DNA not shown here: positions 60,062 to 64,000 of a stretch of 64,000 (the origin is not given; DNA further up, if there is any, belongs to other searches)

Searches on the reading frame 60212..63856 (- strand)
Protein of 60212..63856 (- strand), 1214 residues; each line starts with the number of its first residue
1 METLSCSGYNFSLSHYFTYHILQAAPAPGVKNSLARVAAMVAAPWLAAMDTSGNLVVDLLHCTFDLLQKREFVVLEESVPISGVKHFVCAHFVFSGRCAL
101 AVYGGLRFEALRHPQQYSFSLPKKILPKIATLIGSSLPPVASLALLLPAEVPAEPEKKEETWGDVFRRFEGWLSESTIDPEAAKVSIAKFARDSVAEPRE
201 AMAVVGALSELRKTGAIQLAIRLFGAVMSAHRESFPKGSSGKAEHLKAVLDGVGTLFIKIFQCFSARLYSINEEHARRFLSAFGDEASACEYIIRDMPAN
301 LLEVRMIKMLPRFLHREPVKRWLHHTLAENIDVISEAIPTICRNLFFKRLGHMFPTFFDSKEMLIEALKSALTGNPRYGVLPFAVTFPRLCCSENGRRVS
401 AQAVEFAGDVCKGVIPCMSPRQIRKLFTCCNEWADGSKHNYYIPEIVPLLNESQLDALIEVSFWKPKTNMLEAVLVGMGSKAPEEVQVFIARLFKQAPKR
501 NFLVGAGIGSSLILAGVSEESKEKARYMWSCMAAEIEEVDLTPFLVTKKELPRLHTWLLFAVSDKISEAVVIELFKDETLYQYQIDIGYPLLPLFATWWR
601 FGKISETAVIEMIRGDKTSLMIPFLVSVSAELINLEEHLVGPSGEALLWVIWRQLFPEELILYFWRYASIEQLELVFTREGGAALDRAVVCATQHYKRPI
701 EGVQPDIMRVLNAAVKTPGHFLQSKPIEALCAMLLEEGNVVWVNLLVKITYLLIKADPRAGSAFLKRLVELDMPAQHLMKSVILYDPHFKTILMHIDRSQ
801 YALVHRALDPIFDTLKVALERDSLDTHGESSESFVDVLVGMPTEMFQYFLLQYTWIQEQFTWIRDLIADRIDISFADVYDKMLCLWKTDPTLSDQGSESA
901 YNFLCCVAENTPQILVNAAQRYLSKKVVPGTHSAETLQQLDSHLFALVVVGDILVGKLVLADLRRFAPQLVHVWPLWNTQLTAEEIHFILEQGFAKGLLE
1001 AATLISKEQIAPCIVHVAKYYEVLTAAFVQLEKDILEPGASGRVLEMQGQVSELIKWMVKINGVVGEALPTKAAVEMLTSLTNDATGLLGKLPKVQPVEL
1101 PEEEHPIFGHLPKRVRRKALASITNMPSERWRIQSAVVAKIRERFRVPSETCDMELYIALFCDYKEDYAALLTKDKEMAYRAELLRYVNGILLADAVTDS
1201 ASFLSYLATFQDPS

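Call 3: search_protein_families(library=pfam, proteins=[window:60212-63856:-], max_evalue=1)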
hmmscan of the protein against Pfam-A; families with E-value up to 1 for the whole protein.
window:60212-63856:- (1214 aa): 0 families

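Call 4: search_protein_families(library=ncbifam, proteins=[window:60212-63856:-], max_evalue=1)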
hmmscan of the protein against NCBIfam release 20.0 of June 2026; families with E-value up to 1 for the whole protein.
window:60212-63856:- (1214 aa): 0 families
